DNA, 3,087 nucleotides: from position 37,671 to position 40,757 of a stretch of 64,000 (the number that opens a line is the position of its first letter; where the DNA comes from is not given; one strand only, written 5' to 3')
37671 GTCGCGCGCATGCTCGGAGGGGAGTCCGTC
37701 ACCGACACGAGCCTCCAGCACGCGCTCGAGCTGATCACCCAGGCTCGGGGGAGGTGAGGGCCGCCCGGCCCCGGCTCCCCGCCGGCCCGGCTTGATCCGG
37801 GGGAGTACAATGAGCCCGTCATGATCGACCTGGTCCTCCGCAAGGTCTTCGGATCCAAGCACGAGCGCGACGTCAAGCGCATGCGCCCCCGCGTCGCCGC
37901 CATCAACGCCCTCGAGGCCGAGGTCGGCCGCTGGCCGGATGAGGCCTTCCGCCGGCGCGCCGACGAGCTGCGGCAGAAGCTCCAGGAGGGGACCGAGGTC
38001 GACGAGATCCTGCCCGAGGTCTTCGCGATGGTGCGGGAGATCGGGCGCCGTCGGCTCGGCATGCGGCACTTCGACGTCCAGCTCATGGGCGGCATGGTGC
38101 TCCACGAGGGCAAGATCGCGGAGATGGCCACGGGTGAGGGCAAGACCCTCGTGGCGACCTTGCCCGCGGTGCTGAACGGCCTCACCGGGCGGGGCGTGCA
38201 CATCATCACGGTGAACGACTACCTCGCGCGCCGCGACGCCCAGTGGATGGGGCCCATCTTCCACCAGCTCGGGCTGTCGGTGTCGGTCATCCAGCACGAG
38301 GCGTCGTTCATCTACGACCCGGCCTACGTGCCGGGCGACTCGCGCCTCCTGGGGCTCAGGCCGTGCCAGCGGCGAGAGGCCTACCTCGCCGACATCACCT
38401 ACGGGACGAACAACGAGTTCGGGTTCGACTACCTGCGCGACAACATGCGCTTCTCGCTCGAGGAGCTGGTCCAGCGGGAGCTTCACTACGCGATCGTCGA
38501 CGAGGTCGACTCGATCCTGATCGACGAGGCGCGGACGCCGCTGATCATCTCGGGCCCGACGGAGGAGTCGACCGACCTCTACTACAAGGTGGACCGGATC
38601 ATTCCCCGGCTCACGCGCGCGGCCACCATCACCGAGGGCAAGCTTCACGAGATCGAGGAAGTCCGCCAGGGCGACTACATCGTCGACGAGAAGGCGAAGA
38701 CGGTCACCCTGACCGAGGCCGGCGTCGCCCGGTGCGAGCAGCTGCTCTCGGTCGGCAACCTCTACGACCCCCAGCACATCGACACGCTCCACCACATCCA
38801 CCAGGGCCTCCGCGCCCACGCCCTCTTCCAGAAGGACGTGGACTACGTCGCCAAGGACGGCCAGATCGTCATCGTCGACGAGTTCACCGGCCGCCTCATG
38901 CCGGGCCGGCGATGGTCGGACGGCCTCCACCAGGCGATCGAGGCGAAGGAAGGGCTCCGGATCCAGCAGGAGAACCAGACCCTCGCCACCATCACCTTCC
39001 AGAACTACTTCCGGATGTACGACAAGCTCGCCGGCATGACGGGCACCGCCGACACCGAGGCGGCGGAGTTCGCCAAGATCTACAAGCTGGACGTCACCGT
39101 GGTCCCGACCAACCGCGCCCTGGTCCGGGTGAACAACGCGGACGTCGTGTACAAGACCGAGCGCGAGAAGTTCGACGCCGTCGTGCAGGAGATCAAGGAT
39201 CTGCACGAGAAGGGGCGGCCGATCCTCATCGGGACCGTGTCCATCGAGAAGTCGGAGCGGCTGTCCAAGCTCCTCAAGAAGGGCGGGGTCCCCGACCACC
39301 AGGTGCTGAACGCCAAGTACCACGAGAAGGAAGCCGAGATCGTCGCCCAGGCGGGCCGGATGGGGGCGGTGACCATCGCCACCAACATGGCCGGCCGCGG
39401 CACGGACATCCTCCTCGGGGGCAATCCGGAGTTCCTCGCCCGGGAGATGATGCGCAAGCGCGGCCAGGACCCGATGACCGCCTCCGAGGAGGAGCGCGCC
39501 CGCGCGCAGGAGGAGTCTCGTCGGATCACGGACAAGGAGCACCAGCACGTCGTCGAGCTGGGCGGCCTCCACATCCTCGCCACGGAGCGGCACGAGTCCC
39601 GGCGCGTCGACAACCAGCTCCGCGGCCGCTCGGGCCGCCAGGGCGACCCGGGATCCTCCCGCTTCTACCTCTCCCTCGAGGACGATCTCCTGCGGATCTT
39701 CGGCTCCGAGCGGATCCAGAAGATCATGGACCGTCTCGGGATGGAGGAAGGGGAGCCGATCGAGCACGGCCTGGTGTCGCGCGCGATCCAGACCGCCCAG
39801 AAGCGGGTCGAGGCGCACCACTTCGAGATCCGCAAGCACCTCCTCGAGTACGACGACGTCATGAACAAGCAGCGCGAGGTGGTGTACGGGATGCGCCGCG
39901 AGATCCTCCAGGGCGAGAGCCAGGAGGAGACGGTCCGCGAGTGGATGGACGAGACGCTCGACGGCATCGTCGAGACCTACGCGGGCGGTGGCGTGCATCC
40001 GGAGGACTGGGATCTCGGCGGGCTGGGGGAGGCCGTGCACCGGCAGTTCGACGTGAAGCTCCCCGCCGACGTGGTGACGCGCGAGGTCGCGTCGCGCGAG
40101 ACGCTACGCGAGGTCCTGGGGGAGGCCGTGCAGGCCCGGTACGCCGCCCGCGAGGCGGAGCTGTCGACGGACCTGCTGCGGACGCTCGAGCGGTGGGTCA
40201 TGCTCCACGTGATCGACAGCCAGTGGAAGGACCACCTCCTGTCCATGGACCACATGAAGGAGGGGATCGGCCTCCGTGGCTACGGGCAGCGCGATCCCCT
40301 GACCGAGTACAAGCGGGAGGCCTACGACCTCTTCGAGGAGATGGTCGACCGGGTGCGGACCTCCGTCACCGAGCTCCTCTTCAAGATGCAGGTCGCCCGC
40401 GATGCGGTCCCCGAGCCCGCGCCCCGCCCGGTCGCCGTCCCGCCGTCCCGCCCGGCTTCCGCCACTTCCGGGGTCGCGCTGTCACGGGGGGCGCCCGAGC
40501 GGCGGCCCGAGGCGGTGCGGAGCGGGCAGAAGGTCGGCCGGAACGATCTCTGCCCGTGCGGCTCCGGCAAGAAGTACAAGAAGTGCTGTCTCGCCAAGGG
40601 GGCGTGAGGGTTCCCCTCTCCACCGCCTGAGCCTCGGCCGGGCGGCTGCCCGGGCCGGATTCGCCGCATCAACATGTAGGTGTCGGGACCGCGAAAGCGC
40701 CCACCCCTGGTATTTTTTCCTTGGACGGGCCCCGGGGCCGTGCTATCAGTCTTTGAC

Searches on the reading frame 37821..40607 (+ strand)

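Call 66: search_protein_families(library=pfam, proteins=[window:37821-40607:+], max_evalue=0.00001)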
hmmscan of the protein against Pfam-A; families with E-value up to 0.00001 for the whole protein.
window:37821-40607:+ (928 aa): 5 families
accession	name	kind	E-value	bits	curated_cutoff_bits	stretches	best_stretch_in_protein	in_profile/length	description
PF07517.20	SecA_DEAD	-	1.1e-126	422.4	24.6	1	7-417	2-289/290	SecA DEAD-like domain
PF21090.3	P-loop_SecA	-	1.6e-93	312.5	27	1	434-644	2-205/205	SecA P-loop domain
PF07516.18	SecA_SW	-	1.8e-71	240.8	26.7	1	646-857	1-200/200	SecA Wing and Scaffold domain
PF01043.26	SecA_PP_bind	-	2.4e-42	144.4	23.5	1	250-374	2-110/110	SecA preprotein cross-linking domain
PF02810.21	SEC-C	-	3.7e-10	39.9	20.4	1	907-924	1-18/19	SEC-C motif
